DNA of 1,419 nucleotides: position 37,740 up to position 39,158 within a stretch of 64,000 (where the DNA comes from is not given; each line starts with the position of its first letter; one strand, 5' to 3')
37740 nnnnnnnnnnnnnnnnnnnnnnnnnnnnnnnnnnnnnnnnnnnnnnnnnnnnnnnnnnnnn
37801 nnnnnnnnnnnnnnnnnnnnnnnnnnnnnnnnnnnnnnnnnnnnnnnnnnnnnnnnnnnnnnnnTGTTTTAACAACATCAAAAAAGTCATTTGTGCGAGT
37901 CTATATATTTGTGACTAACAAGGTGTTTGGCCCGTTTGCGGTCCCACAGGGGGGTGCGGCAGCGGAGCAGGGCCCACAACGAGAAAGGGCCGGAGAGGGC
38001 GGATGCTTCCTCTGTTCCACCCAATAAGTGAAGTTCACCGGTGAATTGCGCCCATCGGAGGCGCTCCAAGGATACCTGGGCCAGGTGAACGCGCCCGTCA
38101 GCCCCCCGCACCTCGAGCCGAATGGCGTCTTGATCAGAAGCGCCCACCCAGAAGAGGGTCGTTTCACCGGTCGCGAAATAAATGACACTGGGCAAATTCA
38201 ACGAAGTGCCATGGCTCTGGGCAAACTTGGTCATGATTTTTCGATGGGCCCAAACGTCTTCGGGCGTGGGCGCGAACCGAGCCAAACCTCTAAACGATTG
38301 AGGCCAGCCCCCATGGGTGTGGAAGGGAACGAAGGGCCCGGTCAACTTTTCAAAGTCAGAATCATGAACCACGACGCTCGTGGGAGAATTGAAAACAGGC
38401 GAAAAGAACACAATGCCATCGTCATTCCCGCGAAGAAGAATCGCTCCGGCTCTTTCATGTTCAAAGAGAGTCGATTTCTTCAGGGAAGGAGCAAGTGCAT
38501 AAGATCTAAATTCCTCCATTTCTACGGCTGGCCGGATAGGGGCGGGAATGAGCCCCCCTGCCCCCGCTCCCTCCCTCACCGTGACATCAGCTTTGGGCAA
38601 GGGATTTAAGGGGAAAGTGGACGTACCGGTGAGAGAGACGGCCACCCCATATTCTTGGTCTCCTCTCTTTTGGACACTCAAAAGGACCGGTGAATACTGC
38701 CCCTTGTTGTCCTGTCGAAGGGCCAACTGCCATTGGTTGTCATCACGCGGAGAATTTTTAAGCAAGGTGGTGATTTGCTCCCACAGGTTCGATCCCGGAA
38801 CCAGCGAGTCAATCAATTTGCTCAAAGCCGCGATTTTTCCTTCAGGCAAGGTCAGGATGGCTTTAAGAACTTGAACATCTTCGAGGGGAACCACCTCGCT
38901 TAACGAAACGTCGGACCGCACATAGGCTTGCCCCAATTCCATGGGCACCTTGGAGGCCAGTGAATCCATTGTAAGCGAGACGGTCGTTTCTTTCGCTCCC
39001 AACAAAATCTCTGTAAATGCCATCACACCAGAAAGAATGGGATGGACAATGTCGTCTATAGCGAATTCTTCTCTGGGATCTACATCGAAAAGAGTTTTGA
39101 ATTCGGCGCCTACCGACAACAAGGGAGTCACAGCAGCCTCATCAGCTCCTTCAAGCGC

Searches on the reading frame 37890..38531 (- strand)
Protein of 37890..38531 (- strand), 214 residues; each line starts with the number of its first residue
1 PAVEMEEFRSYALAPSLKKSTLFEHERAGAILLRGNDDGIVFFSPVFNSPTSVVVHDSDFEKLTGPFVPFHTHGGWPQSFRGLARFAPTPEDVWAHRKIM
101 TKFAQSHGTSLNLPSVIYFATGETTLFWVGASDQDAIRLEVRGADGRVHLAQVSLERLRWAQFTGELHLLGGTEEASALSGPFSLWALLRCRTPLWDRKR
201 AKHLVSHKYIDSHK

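Call 57: find_homologous_proteins(query=A1, max_evalue=0.001)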
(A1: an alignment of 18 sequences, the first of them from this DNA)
Query A1 (18 sequences) (214 aa, profile of the alignment): 10 proteins with E <= 0.001 among 4261 candidates.
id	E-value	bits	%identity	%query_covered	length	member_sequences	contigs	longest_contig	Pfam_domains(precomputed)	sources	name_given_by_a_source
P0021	2.4e-62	228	45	57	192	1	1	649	-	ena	-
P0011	8.5e-61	223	46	79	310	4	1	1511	-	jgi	jgi:hypothetical protein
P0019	8.7e-61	223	39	76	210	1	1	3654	-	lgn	-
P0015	1.4e-60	222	40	91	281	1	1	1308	-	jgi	-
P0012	7.5e-59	216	41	83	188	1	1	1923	-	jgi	jgi:hypothetical protein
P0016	6.9e-57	210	46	68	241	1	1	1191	-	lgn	-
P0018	7.4e-57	210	40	81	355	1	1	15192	-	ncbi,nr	ncbi:MAG: hypothetical protein LHV69_09695, partial [Elusimicrobia bacterium]|nr:hypothetical protei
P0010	1.5e-55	206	43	83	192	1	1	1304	-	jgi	jgi:hypothetical protein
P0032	7.4e-51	190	45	82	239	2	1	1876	-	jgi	jgi:hypothetical protein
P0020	1.1e-46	177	38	75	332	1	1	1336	-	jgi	jgi:hypothetical protein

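Call 63: predict_structure(alignment_id=A1)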
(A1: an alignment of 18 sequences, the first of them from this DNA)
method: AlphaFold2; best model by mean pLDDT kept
length: 214 residues; sequences in the alignment: 18
mean_pLDDT: 77.2   pTM: 0.73
mean pLDDT of the five models: 77.2, 76.9, 75.1, 74.8, 74.2
residues with pLDDT >= 90: 99; 70-90: 41; 50-70: 30; < 50: 44
segments of 3 or more residues with pLDDT < 50: 1-21, 175-180, 196-198, 203-214
pLDDT, mean of each block of 10 residues (from residue 1): 37 41 80 79 88 92 95 77 89 97 97 95 94 96 90 94 85 52 62 51 46 42
secondary structure, 60 per line:
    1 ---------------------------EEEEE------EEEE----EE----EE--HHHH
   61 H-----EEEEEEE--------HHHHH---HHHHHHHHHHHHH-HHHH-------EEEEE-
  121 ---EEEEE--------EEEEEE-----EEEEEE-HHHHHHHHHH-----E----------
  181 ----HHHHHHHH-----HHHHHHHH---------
elements in order: E28-32 E39-42 H57-61 E67-73 H82-86 H90-102 H104-107 E115-119 E124-128 E137-142 E148-153 H155-164 H185-192 H198-205

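Call 65: fold_search(model_id=the predicted structure, library=pdb)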
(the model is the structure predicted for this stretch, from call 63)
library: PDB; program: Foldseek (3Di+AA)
matches with E <= 10: 130; with E <= 0.001: 0
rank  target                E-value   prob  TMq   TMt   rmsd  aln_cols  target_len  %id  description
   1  5vaw                  4.0e-01  0.51  0.18  0.08   5.0        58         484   22  Fusion of Maltose-binding Protein and PilA from Acinetobacter baumannii AB5075 (released 2018-03-28)
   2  9ybn_A                5.1e-01  0.33  0.19  0.03   8.0        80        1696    6  2.53A cryo-EM structure of RNA-directed RNA polymerase L of Crimean-Congo hemorrhagic fever virus (RNA bound) (released 2026-03-04)
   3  9euf_5                1.5e+00  0.18  0.17  0.09   5.2        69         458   13  Cryo-EM structure of Staphylococcus aureus bacteriophage phi812 baseplate in the pre-contraction state - complete (released 2025-04-09)
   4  8v7p                  1.6e+00  0.28  0.15  0.25   3.9        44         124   18  Crystal structure of the truncated P1 pilin from Pseudomonas aeruginosa (released 2024-12-11)
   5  3pcs_B                1.6e+00  0.09  0.16  0.10   9.7        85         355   13  Structure of EspG-PAK2 autoinhibitory Ialpha3 helix complex (released 2011-01-05)
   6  7b1y_B                1.6e+00  0.05  0.10  0.10  11.5        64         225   14  DtxR-like iron-dependent regulator IdeR complexed with cobalt and its consensus DNA-binding sequence (released 2021-03-03)
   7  5hij                  1.7e+00  0.03  0.14  0.12  14.5       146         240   11  Crystal structure of glycine sarcosine N-methyltransferase from Methanohalophilus portucalensis in complex with betaine (released 2016-11-23)
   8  4i99_A                1.9e+00  0.01  0.14  0.12  15.0       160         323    9  Crystal structure of the SmcHead bound to the C-winged helix domain of ScpA (released 2013-01-30)
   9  9ejf_D                2.6e+00  0.20  0.16  0.09   3.4        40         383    8  NCS.1.1 Fab in complex with the sNAp of A/California/04/2009 (CA09, H1N1) -- 4 Fabs [C4 Reconstruction] (released 2025-08-13)
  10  8t8e_A                2.6e+00  0.09  0.15  0.10   4.6        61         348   13  cryoEM structure of Smc5/6 5mer (released 2023-11-15)
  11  4d60_K                2.6e+00  0.08  0.16  0.21   9.1        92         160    9  Structure of a dimeric Plasmodium falciparum profilin mutant (released 2015-06-03)
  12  8cyk_B                2.8e+00  0.06  0.15  0.23  13.8        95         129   14  Crystal structure of hallucinated protein HALC1_878 (released 2022-09-28)
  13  9cye_A                2.9e+00  0.20  0.16  0.09   3.4        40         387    8  Cryo-EM structure of DA03E17 Fab in complex with influenza virus neuraminidase from A/California/07/2009 (H1N1) (released 2025-08-13)
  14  3j7y_b                2.9e+00  0.06  0.15  0.21   8.8        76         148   10  Structure of the large ribosomal subunit from human mitochondria (released 2014-10-15)
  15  3owr_B                2.9e+00  0.02  0.14  0.23  14.5       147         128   16  Crystal structure of a putative secreted protein (BF4250) from Bacteroides fragilis NCTC 9343 at 1.81 A resolution (released 2010-10-20)
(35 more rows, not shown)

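Call 67: search_solved_structures(query=A1, max_evalue=10, show_alignments=2)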
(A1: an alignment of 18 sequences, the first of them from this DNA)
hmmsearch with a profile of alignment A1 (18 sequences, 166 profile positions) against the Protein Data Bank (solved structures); distinct sequences matched with E-value up to 10: 1.
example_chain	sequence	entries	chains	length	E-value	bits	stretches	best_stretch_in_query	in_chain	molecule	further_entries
9grx_U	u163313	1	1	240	1.8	11.7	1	79-112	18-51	NAD(P)H-quinone oxidoreductase subunit U, chloroplastic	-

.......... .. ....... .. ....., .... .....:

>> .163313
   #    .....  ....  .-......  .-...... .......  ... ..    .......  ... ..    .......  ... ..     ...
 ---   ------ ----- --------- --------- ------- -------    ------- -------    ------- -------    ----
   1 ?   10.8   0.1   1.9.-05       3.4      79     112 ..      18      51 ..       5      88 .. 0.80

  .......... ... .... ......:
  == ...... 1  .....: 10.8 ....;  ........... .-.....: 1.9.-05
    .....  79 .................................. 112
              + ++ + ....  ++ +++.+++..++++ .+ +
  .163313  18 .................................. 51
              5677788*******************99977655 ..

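Call 68: search_protein_families(library=pfam, alignment_id=A1, max_evalue=1)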
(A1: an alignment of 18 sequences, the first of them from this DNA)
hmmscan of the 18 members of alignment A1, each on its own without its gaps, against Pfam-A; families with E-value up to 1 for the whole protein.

A. member 1, seq(214 aa): 0 families

B. families by the number of members that match (of 18 scanned): 4 families
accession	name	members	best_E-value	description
PF23375.1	DUF7094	1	0.018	Family of unknown function (DUF7094)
PF18957.6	RibLong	1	0.02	Long Rib domain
PF08428.16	Rib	1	0.049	Rib domain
PF04298.18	Zn_peptidase_2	1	0.24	Putative neutral zinc metallopeptidase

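Call 76: search_protein_families(library=ncbifam, alignment_id=A1, max_evalue=10)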
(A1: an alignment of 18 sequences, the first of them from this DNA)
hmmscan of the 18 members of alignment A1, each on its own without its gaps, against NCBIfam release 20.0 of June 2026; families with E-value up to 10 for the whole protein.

A. member 1, seq(214 aa): 0 families

B. families by the number of members that match (of 18 scanned): 7 families
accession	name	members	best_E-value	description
NF038186.1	YPDG_rpt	1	0.0074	YPDG domain-containing protein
NF005902.0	PRK07878.1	1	0.017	adenylyltransferase/sulfurtransferase MoeZ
TIGR02331.1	rib_alpha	1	0.025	Rib/alpha/Esp repeat surface protein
NF038353.1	FxLYD_dom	1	0.025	FxLYD domain-containing protein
NF040650.1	sulfolac_dhydr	1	0.061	L-sulfolactate dehydrogenase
NF006838.0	PRK09357.1-3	1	0.073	dihydroorotase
NF052258.1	SGM_3592_fam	1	0.12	SGM_3592 family protein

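Call 87: find_related_loci(query=A1, collection=genome_contigs, flank=10000)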
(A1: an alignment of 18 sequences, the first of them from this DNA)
Query A1 (214 aa) in genome_contigs; peptide patterns used: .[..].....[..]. (x = any residue, [..] = any of these).
12 stretches matched a pattern; 9 encode a relative of the query (tblastn E <= 1e-3); 9 distinct loci.
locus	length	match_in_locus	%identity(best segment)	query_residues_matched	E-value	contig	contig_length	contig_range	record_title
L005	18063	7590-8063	57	43-200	2e-59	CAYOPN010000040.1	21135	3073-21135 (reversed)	MAG TPA_asm: uncultured Elusimicrobia bacterium isolate SRP150892_co2_475 genome assembly, contig: NODE_3434_length_2113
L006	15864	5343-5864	51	23-201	8e-52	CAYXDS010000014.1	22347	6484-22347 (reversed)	MAG TPA_asm: uncultured Elusimicrobia sp. isolate SRP173033_co1_190 genome assembly, contig: NODE_3869_length_22347_cov_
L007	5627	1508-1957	44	47-204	4e-35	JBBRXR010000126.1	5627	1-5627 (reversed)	MAG: Elusimicrobiota bacterium isolate La5_concoct.038 La5_concoct.038_K_2472993_L_5627_cov_8.0000, whole genome shotgun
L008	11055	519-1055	40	26-199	4e-34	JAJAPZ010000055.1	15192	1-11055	MAG: Candidatus Obscuribacterium magneticum isolate DUR003 NODE_55_length_15192, whole genome shotgun sequence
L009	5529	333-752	44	26-169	2e-32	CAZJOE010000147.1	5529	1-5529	MAG TPA_asm: uncultured Elusimicrobia sp. isolate SRP136066_co1_151 genome assembly, contig: NODE_25299_length_5529_cov_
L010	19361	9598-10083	41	40-202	4e-29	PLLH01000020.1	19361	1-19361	MAG: Elusimicrobia bacterium isolate fen_1177 73.20120800_E3X.47_contig_14384, whole genome shotgun sequence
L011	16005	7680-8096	48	26-170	4e-34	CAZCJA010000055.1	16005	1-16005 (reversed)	MAG TPA_asm: uncultured Elusimicrobia sp. isolate SRP292972_co3_129 genome assembly, contig: NODE_1754_length_16005_cov_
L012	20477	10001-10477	30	39-200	7e-26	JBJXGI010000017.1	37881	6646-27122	MAG: Elusimicrobiota bacterium isolate F1F2.bin.33 k127_1156427, whole genome shotgun sequence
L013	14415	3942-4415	33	41-200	9e-22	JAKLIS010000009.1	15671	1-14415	MAG: Elusimicrobia bacterium isolate RA.bin92 RA.bin92_9, whole genome shotgun sequence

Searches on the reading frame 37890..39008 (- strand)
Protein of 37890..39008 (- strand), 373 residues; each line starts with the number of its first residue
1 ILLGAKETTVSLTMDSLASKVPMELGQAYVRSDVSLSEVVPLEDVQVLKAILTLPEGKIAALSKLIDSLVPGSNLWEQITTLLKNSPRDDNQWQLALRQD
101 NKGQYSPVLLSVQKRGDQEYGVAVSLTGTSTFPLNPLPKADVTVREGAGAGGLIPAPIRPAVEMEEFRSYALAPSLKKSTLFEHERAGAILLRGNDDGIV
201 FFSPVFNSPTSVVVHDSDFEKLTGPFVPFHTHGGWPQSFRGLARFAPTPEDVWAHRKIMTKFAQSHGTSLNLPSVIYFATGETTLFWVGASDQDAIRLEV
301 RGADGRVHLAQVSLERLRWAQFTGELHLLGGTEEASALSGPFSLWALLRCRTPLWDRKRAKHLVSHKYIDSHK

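Call 23: search_protein_families(library=pfam, proteins=[window:37890-39008:-], max_evalue=1)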
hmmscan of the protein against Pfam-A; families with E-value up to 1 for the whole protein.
window:37890-39008:- (373 aa): 0 families

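Call 40: search_protein_families(library=padloc, proteins=[window:37890-39008:-], max_evalue=1)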
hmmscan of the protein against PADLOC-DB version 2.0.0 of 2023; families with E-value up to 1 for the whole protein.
window:37890-39008:- (373 aa): 0 families

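Call 41: search_protein_families(library=phrogs, proteins=[window:37890-39008:-], max_evalue=1)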
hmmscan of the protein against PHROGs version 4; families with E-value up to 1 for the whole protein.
window:37890-39008:- (373 aa): 0 families

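Call 43: search_protein_families(library=ncbifam, proteins=[window:37890-39008:-], max_evalue=10)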
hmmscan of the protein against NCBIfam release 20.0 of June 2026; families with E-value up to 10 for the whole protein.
window:37890-39008:- (373 aa): 1 family
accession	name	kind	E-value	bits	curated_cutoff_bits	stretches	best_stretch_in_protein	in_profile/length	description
NF009192.0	PRK12540.1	equivalog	0.055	13.1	307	1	61-111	43-92/182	RNA polymerase sigma factor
